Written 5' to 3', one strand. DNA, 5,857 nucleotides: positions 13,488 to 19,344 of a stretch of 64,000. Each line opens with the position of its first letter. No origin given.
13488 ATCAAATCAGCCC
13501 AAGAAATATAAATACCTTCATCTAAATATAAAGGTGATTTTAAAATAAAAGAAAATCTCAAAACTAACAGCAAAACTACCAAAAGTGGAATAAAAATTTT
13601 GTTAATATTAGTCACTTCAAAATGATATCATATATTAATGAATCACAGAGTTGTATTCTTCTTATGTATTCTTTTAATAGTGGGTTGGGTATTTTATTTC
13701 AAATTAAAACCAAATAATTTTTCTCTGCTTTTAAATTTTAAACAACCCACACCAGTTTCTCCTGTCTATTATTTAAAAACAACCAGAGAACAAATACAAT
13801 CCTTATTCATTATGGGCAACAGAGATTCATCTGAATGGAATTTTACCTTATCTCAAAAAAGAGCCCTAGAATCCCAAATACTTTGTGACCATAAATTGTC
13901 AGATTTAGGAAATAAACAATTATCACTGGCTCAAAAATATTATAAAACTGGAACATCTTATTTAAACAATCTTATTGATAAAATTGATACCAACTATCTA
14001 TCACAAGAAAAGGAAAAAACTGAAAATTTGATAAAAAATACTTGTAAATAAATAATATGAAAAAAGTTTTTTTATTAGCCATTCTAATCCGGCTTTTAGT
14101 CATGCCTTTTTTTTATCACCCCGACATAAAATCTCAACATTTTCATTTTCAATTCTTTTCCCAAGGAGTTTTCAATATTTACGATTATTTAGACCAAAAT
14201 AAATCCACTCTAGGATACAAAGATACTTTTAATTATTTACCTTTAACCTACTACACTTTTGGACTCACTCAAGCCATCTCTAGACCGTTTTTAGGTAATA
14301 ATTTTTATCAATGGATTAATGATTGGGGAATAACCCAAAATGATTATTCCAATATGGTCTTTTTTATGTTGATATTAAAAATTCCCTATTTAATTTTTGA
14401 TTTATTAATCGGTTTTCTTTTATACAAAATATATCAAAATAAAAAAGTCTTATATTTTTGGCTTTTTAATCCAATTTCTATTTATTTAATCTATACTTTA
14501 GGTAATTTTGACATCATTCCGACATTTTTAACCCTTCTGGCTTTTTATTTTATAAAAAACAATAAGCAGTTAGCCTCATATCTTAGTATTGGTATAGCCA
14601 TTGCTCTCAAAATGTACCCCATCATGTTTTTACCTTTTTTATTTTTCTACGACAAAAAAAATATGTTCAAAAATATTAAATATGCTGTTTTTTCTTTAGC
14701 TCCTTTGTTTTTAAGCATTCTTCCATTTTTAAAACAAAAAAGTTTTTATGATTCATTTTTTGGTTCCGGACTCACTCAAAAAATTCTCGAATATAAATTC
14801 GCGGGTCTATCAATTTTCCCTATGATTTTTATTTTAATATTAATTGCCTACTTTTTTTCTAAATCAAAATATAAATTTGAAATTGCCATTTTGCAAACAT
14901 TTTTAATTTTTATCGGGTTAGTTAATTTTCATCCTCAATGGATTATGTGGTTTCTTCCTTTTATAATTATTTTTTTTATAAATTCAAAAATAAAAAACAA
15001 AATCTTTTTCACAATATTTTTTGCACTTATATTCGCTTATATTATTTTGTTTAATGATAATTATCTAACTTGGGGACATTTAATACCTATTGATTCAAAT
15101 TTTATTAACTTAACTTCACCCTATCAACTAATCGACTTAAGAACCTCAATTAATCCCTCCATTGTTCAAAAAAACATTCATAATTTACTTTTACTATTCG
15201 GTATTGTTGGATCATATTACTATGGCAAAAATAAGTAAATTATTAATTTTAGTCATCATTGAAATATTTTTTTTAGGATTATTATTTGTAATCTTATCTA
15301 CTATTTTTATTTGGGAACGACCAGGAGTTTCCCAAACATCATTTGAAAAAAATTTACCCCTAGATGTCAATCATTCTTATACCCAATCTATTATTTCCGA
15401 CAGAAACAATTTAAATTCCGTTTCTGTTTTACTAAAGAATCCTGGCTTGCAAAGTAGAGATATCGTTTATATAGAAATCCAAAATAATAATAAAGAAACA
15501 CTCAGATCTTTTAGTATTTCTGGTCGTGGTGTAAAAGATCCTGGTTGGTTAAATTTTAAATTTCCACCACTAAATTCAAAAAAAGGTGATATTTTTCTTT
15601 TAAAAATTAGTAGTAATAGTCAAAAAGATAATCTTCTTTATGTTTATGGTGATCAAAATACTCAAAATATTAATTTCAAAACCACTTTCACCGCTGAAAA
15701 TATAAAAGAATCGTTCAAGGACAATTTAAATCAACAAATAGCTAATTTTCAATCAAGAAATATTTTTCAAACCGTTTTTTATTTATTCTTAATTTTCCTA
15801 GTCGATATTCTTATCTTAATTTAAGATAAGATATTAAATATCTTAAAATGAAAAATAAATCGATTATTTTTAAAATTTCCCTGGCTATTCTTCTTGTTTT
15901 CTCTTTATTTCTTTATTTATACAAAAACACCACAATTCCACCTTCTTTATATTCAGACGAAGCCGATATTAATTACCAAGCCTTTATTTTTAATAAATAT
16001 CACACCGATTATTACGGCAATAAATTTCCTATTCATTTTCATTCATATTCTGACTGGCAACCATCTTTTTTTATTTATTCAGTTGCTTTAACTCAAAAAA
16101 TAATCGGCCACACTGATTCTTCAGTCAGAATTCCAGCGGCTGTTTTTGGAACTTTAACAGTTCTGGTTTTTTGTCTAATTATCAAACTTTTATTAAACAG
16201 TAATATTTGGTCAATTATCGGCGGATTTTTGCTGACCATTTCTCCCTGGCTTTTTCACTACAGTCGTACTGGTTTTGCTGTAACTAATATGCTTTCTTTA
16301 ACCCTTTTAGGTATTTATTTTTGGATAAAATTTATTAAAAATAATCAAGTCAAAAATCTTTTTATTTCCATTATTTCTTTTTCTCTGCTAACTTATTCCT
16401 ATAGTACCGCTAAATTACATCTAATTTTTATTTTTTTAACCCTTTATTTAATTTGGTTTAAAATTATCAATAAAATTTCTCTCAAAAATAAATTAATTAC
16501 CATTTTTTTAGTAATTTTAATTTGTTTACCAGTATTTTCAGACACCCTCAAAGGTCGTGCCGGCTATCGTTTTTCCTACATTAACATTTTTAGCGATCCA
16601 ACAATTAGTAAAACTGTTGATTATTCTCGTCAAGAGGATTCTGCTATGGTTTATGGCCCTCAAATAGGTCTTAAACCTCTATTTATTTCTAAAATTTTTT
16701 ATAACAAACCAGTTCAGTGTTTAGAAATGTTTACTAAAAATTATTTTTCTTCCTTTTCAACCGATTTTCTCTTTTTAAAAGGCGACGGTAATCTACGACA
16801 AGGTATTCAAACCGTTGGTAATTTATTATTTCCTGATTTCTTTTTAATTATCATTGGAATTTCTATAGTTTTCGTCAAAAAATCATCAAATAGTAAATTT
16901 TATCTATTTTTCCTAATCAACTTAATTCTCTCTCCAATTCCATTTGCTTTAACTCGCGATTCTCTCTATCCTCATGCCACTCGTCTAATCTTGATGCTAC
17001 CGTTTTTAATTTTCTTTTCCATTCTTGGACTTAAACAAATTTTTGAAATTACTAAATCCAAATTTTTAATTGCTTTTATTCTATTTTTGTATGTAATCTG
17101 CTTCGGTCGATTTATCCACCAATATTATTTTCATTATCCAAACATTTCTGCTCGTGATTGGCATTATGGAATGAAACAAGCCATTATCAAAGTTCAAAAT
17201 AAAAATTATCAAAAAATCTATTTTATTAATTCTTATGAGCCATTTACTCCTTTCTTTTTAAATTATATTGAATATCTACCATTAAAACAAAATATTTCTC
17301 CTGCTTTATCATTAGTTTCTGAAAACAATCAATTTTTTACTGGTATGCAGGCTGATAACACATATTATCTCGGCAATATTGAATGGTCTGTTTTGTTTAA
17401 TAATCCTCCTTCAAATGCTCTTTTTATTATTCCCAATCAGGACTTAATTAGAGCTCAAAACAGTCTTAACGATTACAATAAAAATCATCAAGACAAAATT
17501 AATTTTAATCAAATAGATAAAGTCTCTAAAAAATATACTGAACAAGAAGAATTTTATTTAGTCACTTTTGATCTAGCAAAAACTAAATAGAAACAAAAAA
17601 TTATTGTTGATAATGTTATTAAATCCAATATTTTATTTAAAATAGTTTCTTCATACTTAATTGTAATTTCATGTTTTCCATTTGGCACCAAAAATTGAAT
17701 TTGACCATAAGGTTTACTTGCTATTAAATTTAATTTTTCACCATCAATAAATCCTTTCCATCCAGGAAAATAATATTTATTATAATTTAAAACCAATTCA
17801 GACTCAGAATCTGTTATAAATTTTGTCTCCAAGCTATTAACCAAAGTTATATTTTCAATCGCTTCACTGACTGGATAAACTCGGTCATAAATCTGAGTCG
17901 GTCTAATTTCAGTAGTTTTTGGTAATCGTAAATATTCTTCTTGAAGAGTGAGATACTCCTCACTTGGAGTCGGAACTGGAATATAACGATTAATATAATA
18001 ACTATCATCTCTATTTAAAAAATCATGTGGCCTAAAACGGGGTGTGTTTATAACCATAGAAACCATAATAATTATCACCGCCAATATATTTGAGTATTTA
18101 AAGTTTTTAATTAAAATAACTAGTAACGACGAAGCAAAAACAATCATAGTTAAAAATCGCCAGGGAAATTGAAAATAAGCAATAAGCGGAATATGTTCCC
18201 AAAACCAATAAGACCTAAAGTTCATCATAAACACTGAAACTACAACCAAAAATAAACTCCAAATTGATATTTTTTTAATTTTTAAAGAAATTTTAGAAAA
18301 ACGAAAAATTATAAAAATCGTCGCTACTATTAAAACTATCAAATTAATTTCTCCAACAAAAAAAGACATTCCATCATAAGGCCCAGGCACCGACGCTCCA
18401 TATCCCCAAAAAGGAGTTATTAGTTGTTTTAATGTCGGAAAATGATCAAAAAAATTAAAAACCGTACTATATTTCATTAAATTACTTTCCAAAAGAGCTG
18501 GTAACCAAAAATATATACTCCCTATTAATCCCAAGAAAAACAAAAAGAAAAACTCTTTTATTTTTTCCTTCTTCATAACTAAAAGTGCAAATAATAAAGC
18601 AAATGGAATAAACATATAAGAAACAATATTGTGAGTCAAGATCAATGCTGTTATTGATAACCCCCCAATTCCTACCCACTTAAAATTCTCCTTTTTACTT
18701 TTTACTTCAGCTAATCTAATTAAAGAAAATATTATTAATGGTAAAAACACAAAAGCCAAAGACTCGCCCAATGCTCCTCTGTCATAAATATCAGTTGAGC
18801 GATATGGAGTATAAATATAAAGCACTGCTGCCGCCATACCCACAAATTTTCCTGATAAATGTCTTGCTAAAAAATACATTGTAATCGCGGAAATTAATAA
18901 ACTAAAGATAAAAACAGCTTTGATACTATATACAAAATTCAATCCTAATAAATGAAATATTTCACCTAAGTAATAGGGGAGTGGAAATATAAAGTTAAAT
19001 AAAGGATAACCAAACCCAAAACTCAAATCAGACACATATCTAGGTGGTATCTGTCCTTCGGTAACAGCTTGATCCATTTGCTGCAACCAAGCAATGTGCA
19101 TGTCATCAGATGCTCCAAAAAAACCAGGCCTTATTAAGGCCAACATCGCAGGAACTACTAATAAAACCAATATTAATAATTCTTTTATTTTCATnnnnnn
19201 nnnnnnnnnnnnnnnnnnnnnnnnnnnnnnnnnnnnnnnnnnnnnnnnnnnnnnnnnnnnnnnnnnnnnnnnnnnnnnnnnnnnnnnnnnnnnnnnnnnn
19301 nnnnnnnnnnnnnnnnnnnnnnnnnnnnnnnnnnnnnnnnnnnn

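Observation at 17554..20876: Uncharacterised multi-copy polytopic membrane family with conserved D-D-M...GQIP(C/P)RW...G(F/Y)G(Y/F)GYPLF........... motifs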

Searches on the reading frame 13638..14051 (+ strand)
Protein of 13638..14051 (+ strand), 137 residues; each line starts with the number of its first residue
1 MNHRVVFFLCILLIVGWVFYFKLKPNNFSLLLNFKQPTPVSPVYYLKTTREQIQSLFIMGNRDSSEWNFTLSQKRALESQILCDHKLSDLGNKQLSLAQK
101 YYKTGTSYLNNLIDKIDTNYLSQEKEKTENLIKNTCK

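Call 20: search_protein_families(library=pfam, proteins=[window:13638-14051:+], max_evalue=0.01)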
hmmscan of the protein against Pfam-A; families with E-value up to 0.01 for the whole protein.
window:13638-14051:+ (137 aa): 1 family
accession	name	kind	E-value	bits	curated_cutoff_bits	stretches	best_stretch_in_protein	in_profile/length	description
PF18915.5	DUF5667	-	0.00053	20.8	27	1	38-130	3-88/99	Domain of unknown function (DUF5667)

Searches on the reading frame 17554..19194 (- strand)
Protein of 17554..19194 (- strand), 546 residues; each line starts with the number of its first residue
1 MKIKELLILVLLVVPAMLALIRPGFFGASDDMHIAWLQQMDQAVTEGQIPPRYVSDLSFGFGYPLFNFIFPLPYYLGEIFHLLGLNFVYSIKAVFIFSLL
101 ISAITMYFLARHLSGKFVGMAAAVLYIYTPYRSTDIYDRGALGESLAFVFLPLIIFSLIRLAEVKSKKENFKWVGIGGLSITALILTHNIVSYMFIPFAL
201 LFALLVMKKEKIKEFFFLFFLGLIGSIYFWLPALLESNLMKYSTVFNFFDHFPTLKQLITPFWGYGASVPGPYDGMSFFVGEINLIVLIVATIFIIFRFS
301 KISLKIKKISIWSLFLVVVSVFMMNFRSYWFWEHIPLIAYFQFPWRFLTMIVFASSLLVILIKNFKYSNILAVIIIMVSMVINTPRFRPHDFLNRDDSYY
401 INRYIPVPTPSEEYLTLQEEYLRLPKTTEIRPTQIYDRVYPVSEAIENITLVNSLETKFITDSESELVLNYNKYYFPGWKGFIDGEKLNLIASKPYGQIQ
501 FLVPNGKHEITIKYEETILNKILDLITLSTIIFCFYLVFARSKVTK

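Call 5: search_protein_families(library=pfam, proteins=[window:17554-19194:-], max_evalue=0.1)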
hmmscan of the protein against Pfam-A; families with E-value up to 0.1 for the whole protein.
window:17554-19194:- (546 aa): 3 families
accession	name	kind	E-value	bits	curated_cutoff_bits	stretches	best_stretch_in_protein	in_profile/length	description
PF10131.15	PTPS_related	-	1.6e-06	27.4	26.4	1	67-384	2-304/621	6-pyruvoyl-tetrahydropterin synthase related domain; membrane protein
PF13231.12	PMT_2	-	0.00012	22.8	26.1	1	71-229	4-154/160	Dolichyl-phosphate-mannose-protein mannosyltransferase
PF09586.16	YfhO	-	0.035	12.9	28.5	0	453-519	764-828/835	Bacterial membrane protein YfhO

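Call 6: search_protein_families(library=ncbifam, proteins=[window:17554-19194:-], max_evalue=0.1)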
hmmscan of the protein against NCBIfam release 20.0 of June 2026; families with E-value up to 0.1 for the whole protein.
window:17554-19194:- (546 aa): 0 families
